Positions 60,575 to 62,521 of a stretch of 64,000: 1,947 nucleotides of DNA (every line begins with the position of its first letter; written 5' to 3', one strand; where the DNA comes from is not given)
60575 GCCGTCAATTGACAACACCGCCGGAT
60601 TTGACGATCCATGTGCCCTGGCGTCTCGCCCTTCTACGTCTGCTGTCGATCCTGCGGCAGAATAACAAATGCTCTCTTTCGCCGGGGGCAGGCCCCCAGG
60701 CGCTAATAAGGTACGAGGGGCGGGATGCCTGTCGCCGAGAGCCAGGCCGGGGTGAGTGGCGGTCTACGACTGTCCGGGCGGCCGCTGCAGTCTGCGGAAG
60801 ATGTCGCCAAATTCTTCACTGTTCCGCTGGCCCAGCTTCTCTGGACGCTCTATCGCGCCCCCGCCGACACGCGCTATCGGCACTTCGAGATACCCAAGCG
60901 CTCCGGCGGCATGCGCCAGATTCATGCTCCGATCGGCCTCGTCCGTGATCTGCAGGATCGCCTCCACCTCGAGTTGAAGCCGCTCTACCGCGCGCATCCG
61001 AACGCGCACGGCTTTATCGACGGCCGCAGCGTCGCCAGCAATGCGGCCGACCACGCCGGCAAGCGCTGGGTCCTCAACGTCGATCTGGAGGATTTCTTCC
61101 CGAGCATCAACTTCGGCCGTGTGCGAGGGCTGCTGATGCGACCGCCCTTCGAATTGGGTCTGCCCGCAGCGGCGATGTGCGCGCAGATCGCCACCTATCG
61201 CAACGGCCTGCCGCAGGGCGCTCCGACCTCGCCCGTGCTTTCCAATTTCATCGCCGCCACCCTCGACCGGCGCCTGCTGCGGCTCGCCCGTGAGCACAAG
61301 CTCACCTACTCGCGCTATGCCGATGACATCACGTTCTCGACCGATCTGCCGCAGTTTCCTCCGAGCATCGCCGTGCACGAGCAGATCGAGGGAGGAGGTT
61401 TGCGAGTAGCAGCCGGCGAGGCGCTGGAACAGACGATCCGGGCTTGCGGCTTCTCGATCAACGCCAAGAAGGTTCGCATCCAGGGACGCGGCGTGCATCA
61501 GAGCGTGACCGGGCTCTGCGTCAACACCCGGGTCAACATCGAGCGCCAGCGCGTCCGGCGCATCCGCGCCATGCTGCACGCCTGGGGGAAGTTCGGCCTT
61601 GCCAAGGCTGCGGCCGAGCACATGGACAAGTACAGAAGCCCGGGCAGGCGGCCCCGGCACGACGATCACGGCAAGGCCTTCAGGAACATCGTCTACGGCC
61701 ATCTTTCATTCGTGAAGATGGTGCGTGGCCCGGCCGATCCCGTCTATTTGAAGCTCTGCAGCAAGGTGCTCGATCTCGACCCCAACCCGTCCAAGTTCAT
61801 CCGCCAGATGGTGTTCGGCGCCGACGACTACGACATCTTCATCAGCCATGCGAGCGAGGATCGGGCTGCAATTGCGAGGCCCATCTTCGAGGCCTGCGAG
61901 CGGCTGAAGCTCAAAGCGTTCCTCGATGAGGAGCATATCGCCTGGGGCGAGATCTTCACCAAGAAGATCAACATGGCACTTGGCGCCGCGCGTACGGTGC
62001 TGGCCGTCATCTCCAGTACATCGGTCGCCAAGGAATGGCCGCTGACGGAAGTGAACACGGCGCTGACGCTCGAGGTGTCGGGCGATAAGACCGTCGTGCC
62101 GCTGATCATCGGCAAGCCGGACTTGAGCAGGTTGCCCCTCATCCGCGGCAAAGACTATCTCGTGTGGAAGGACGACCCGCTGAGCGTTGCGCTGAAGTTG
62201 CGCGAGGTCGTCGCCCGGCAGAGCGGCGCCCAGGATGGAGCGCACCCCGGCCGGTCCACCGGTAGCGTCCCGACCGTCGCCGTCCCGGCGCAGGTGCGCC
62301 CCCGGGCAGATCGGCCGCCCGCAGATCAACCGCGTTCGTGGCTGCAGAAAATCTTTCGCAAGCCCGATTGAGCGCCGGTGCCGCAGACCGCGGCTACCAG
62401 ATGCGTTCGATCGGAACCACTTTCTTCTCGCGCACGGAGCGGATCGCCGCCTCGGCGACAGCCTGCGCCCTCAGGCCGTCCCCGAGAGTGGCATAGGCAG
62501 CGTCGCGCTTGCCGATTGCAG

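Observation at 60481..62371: Retron-type reverse transcriptase fused to a TIR domain, with a candidate upstream msr/msd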

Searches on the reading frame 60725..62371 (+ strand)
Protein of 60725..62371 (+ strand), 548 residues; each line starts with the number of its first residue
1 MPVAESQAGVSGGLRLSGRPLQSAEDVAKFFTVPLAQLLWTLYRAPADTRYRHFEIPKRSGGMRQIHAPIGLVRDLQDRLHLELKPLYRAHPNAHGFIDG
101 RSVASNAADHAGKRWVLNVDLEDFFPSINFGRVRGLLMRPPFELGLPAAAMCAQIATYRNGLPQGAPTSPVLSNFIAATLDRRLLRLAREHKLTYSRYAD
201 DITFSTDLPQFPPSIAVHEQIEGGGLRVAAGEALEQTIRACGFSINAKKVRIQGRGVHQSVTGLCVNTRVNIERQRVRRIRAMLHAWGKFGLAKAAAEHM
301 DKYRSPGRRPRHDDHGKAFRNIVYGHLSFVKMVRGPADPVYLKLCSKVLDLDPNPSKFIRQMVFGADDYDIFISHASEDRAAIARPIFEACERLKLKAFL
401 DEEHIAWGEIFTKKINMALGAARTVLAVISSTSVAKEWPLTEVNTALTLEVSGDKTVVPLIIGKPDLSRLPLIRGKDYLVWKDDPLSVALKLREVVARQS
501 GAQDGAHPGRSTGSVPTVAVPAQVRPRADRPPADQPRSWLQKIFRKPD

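Call 3: search_protein_families(library=pfam, proteins=[window:60725-62371:+], max_evalue=0.1)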
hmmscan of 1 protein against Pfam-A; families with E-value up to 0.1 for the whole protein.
window:60725-62371:+ (548 aa): 3 families
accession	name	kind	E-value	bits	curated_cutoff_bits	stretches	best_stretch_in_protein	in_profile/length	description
PF00078.32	RVT_1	-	4.1e-23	82.6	29.6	1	56-252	1-191/205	Reverse transcriptase (RNA-dependent DNA polymerase)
PF13676.11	TIR_2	-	2e-16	61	28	1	371-471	1-104/122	TIR domain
PF01582.25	TIR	-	1.2e-07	32.1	21.3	1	369-460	2-94/179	TIR domain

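Call 4: search_protein_families(library=padloc, proteins=[window:60725-62371:+], max_evalue=0.01)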
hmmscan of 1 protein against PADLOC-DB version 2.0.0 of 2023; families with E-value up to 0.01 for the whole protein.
window:60725-62371:+ (548 aa): 71 families (the best 25 are shown)
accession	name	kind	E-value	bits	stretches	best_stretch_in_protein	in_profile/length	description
PDLC02962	RT-TIR_XII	-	4.4e-153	508.6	1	20-495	13-475/478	single gene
PDLC02961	RT-TIR_XII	-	8.4e-153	507.7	1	21-496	14-472/475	single gene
PDLC02960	RT-Protease_XI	-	1.7e-114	381.6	1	21-358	6-325/506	single gene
PDLC02959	RT-Protease_XI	-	2.2e-113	377.9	1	20-358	7-328/510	single gene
PDLC02968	RT-Toprim_I-C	-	6.6e-105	349.9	1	26-373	3-331/529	single gene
PDLC02965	RT-Toprim_I-C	-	1.5e-104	348.8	1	26-368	3-327/529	single gene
PDLC02966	RT-Toprim_I-C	-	1.7e-93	312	1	21-334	15-318/568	single gene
PDLC02963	RT-Toprim_I-C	-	2.8e-93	311.4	1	21-334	10-313/552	single gene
PDLC02967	RT-Toprim_I-C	-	9.2e-77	257.1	1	21-287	6-268/549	single gene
PDLC02964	RT-Toprim_I-C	-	6e-75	251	1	21-286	6-268/554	single gene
PDLC02956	RT_XIII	-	1.6e-73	246.3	1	21-334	113-409/469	-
PDLC02946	RT_III-A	-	1.3e-62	209.9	1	46-335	57-314/330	-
PDLC02949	RT_other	-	7.6e-59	198.2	2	161-304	313-440/481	-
PDLC02955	RT_X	-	8.2e-59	197.2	1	47-309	21-253/272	-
PDLC02943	RT_III-A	-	1.7e-58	196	1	48-298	47-279/322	-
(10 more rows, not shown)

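Call 5: search_protein_families(library=ncbifam, proteins=[window:60725-62371:+], max_evalue=0.01)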
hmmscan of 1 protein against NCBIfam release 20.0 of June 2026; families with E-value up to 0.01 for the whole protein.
window:60725-62371:+ (548 aa): 7 families
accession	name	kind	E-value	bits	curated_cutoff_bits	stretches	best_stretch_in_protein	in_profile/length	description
NF042941.1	Retron_TIR_antiphage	equivalog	9.7e-168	558.7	600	1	23-489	1-463/464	TIR domain-containing anti-phage reverse transcriptase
NF038237.1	retron_Ec67_fus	exception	1.3e-92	311.2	450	1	22-334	8-315/572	retron Ec67 family RNA-directed DNA polymerase/endonuclease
NF038233.2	retron_St85_RT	exception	7.7e-54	182.9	235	1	45-297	19-263/289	retron St85 family RNA-directed DNA polymerase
TIGR04416.1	group_II_RT_mat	equivalog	7.2e-17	61.5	300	1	50-206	52-220/353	group II intron reverse transcriptase/maturase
NF041746.1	Drt2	equivalog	4.3e-09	36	390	1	157-207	219-269/416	antiviral reverse transcriptase Drt2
NF041747.1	Drt3a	equivalog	7.5e-05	22.2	200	1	111-203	108-203/412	antiviral reverse transcriptase Drt3a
NF058526.1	Thoeris_type3_ThcB4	equivalog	0.00038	19.4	220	1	371-450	130-209/375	Thoeris type III anti-phage system protein ThcB4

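Call 11: find_homologous_proteins(query=window:60725-62371:+, max_evalue=1e-20)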
Query window:60725-62371:+ (548 aa): 4730 proteins with E <= 1e-20 among 8000 candidates; the best 120 are listed.
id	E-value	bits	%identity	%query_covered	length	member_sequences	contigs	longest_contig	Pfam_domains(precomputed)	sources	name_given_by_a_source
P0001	0.0e+0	1174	94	100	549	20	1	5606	PF01582.26,PF00078.33,PF13676.12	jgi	jgi:RNA-directed DNA polymerase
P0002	0.0e+0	1031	83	100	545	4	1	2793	PF01582.26,PF00078.33,PF13676.12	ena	-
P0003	0.0e+0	1028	83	100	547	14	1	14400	PF01582.26,PF00078.33,PF13676.12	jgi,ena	-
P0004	0.0e+0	1020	82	100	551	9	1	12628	PF01582.26,PF00078.33,PF13676.12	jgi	jgi:RNA-directed DNA polymerase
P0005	0.0e+0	1018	82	100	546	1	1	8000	PF01582.26,PF00078.33,PF13676.12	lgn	-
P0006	0.0e+0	1017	82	100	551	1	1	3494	PF01582.26,PF00078.33,PF13676.12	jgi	jgi:RNA-directed DNA polymerase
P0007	0.0e+0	1013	81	100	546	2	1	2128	PF01582.26,PF00078.33,PF13676.12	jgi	jgi:RNA-directed DNA polymerase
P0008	0.0e+0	1010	82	100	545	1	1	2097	PF01582.26,PF00078.33,PF13676.12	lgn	-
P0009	0.0e+0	1009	81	100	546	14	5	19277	PF01582.26,PF00078.33,PF13676.12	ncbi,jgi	ncbi:MAG: reverse transcriptase domain-containing protein [Hyphomicrobiaceae bacterium]|jgi:RNA-dire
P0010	4.8e-298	1007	81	100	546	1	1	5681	PF01582.26,PF00078.33,PF13676.12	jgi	jgi:RNA-directed DNA polymerase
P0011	5.1e-296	1000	80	100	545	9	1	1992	PF01582.26,PF00078.33,PF13676.12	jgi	jgi:RNA-directed DNA polymerase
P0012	5.3e-295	997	81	100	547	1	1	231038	PF01582.26,PF00078.33,PF13676.12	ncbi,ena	-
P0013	4.3e-293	991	81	100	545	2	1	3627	PF01582.26,PF00078.33,PF13676.12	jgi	-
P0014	1.6e-292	989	77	100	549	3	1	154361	PF01582.26,PF00078.33,PF13676.12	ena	-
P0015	2.2e-291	985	79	100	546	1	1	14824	PF01582.26,PF00078.33,PF13676.12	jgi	jgi:RNA-directed DNA polymerase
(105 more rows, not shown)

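Call 21: find_related_loci(query=A1, collection=genome_contigs, flank=3000)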
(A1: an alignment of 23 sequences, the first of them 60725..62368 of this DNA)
Query A1 (548 aa) in genome_contigs; peptide patterns used: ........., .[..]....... (x = any residue, [..] = any of these).
600 stretches matched a pattern (row limit reached: there are more); 596 encode a relative of the query (tblastn E <= 1e-3); the best 80 are kept; 80 distinct loci.
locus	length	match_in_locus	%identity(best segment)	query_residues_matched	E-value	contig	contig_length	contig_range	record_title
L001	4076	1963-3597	80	1-548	0e+0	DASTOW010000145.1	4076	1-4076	MAG TPA_asm: Hyphomicrobiaceae bacterium isolate SMAG_U2180 k141_488556, whole genome shotgun sequence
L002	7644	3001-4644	79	1-547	0e+0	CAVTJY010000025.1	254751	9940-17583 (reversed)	MAG: uncultured Alphaproteobacteria bacterium isolate MFD05567.bin.2.78 genome assembly, contig: contig_29186, whole gen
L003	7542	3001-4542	64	14-523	0e+0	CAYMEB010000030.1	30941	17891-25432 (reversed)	MAG TPA_asm: uncultured Hyphomicrobiaceae bacterium isolate SRP124364_co1_118 genome assembly, contig: NODE_1118_length_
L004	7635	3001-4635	64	14-546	0e+0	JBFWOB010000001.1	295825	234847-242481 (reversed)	MAG: Hyphomicrobiaceae bacterium isolate CA_2019_TPBF_126 NODE_349_length_295825_cov_6.596480_TPBF, whole genome shotgun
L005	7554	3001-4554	62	1-523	0e+0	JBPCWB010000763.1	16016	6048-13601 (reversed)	MAG: Hyphomicrobiaceae bacterium isolate MAG_seacave_34 S1Ck127_1190537, whole genome shotgun sequence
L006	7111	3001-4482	64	14-507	0e+0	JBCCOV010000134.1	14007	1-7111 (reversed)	MAG: Pseudomonadota bacterium isolate P01_D01_bin.112 k141_475695_length_14007_cov_17.2127, whole genome shotgun sequenc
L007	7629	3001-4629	59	12-544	0e+0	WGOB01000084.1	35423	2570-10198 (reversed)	MAG: Alphaproteobacteria bacterium isolate RI_27 c_000000195437, whole genome shotgun sequence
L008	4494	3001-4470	63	2-497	0e+0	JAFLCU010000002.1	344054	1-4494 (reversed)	MAG: Caulobacterales bacterium isolate UWPOB_CAULO3 gnl_X_PLDDGKKH_2, whole genome shotgun sequence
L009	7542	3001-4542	56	14-545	0e+0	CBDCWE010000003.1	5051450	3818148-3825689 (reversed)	MAG: Hyphomicrobiaceae bacterium isolate e20b2833-44cb-4994-937e-2db2469f7311 genome assembly, contig: chromosome_2, who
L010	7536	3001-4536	62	2-521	0e+0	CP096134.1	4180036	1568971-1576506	MAG: Hyphomonadaceae bacterium JAD_PAG50586_4 chromosome, complete genome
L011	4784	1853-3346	62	16-519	0e+0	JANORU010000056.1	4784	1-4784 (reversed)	MAG: Hyphomicrobium sp. isolate VAR_4_metabat_130_sub VAR_4_k141_1355037, whole genome shotgun sequence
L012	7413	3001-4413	64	13-484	0e+0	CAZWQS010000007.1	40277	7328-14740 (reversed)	MAG TPA_asm: uncultured Terricaulis sp. isolate SRP329715_co2_46 genome assembly, contig: NODE_2043_length_40277_cov_8.6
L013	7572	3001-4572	59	1-538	0e+0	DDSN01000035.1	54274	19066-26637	MAG TPA_asm: Hyphomonadaceae bacterium UBA2389 UBA2389_contig_11544, whole genome shotgun sequence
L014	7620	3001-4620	56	7-543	0e+0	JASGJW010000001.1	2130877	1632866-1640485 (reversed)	MAG: Hyphomonadaceae bacterium isolate 5N517 JMF-2111-06-0005.ont.bin.517_0, whole genome shotgun sequence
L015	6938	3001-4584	58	18-546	0e+0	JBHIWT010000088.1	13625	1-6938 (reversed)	MAG: Hyphomonadaceae bacterium isolate MAG31 WDNA05_bin.15.orig_88, whole genome shotgun sequence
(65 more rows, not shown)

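Call 28: find_related_loci(query=A1, collection=metagenome_contigs, flank=3000)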
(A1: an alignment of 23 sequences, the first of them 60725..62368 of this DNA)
Query A1 (548 aa) in metagenome_contigs; peptide patterns used: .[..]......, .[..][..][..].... (x = any residue, [..] = any of these).
600 stretches matched a pattern (row limit reached: there are more); 569 encode a relative of the query (tblastn E <= 1e-3); the best 80 are kept; 80 distinct loci.
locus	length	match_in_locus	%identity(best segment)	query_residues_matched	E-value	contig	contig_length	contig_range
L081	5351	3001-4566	58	13-544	0e+0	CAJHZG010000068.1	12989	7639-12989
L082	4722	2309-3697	61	21-484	0e+0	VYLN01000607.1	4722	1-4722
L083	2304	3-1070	58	165-538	2e-145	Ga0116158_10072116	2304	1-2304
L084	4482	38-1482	46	21-498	7e-130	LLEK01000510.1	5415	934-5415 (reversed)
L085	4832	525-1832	42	21-460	8e-98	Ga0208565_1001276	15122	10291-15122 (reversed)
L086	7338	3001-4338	52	3-363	5e-97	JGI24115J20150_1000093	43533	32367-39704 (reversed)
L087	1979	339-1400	41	1-360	2e-94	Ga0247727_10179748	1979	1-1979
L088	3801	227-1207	43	21-353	3e-88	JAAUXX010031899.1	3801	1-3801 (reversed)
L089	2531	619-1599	46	21-354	1e-88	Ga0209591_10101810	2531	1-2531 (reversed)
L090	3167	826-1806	44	21-354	1e-86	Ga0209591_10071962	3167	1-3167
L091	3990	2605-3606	42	14-353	3e-85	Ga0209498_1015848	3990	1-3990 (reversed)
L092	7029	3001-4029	43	21-356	2e-84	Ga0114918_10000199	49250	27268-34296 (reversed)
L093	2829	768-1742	44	14-343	4e-85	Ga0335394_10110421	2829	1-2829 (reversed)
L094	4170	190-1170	44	21-354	2e-82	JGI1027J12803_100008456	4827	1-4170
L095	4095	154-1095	43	14-334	2e-81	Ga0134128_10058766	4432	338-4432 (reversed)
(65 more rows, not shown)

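Call 39: predict_structure(alignment_id=A1)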
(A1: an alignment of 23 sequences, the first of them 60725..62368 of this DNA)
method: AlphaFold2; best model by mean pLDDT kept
length: 548 residues; sequences in the alignment: 23
mean_pLDDT: 70.9   pTM: 0.53
mean pLDDT of the five models: 70.9, 65.8, 65.2, 62.5, 61.0
residues with pLDDT >= 90: 88; 70-90: 247; 50-70: 115; < 50: 98
segments of 3 or more residues with pLDDT < 50: 1-11, 57-59, 160-168, 258-271, 308-310, 404-408, 502-542, 545-548
pLDDT, mean of each block of 10 residues (from residue 1): 36 78 94 93 82 57 59 81 71 53 65 82 62 79 88 74 42 73 89 84 87 86 73 91 84 60 40 69 88 85 58 71 73 65 73 64 59 86 92 84 49 59 80 83 82 85 90 87 94 83 33 26 28 38 45
secondary structure, 60 per line:
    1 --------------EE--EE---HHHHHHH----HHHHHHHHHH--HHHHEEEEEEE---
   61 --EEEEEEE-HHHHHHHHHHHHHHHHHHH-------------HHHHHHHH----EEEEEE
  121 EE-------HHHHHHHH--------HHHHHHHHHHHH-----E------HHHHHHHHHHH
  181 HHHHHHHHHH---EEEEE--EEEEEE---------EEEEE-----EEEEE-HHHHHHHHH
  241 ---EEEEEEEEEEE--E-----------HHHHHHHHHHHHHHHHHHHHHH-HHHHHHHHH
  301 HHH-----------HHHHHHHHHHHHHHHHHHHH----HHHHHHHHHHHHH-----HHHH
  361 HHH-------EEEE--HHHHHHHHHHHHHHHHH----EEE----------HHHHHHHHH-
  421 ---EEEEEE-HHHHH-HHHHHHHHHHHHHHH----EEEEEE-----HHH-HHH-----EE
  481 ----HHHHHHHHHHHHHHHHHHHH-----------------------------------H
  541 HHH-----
elements in order: H24-30 H35-44 H47-50 E51-57 E63-69 H71-89 H103-110 E115-122 H130-137 H146-157 H170-190 E194-198 E201-206 E216-220 E226-230 H232-240 E244-254 H269-290 H292-303 H315-334 H339-351 H357-363 E371-374 H377-393 E398-400 H411-419 E424-429 H431-435 H437-451 E456-461 H485-504 H540-543

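Call 45: fold_search(model_id=the predicted structure, library=pdb)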
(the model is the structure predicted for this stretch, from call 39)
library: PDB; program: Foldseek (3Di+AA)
matches with E <= 10: 1257; with E <= 0.001: 114
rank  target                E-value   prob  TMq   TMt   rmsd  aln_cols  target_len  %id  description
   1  9lm3_E                3.7e-24  1.00  0.43  0.41  11.6       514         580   26  cryo-EM structure of retron Eco2 (released 2025-09-17)
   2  9i2f_C                1.2e-23  1.00  0.42  0.40  14.3       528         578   27  Cryo-EM structure of retron Eco2 (Ec67) (released 2026-02-04)
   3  9lm3_A                1.3e-23  1.00  0.43  0.41  13.9       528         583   26  cryo-EM structure of retron Eco2 (released 2025-09-17)
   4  9i2f_A                3.0e-23  1.00  0.44  0.42  12.7       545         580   26  Cryo-EM structure of retron Eco2 (Ec67) (released 2026-02-04)
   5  9s1f_A                1.2e-21  1.00  0.42  0.40  14.8       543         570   26  Cryo-EM structure of activated retron Eco2 (Ec67) (released 2026-02-18)
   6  7v9x_A                1.1e-13  1.00  0.36  0.57   7.9       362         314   26  Cryo-EM structure of E.coli retron-Ec86 in complex with its effector at 2.8 angstrom (released 2022-08-31)
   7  7v9u_A                1.3e-13  1.00  0.37  0.59   7.8       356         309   26  Cryo-EM structure of E.coli retron-Ec86 (RT-msDNA-RNA) at 3.2 angstrom (released 2022-08-31)
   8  9kjx_A                2.6e-13  1.00  0.37  0.61   7.0       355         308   23  Cryo-EM structure of the Retron-Eco7 complex (state 1) (released 2025-11-12)
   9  9nnb_B                1.3e-12  1.00  0.38  0.61   6.5       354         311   25  Cryo-EM structure of the Retron Ec78 complex, PtuA:PtuB:RT (4:2:1) (released 2025-10-08)
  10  9l7p_E                1.7e-11  1.00  0.36  0.59   7.9       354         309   24  Cryo-EM structure of retron Ec78 system complex (released 2025-12-10)
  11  9n69_E                5.0e-11  1.00  0.37  0.62   8.2       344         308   24  Structure of the retron IA complex with HNH nuclease in the "down" orientation (released 2025-04-23)
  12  9vhe_A                8.3e-11  1.00  0.33  0.60   6.7       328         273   24  cryoEM structure of retron-Eco7 complex (released 2025-12-31)
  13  9e8z_H                4.6e-10  1.00  0.33  0.54   7.5       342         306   22  4-component structure of retron Ec83 (released 2025-07-02)
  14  7k9y_A                9.5e-10  1.00  0.32  0.40   9.4       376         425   19  GsI-IIC RT Template-Switching Complex (twinned) (released 2021-08-18)
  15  9p4k_E                2.7e-09  1.00  0.33  0.46   9.4       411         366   16  The structure of Retron Eco8-SSB complex (released 2025-11-12)
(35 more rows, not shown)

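Call 60: find_encoding_contigs(protein=window:60725-62371:+, flank=3000, max_places=4)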
Protein window:60725-62371:+ (548 aa): no gene with exactly this product is on record in the collection.

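Call 61: find_encoding_contigs(protein=P0001, flank=4000, max_places=3)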
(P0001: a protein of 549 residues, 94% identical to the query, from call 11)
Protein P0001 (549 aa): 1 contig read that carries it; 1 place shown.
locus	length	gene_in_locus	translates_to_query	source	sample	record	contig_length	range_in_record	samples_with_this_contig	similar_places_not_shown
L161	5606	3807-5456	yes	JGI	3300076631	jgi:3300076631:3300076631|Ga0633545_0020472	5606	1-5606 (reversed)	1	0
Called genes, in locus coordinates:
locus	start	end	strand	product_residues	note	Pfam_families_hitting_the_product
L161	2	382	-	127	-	?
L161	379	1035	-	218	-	PF01475:FUR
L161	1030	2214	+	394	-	PF00108:Thiolase_N, PF00109:ketoacyl-synt (weak), PF02803:Thiolase_C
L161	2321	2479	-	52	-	-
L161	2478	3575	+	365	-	PF00080:Sod_Cu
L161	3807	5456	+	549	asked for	PF00078:RVT_1, PF01582:TIR, PF13676:TIR_2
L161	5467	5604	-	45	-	?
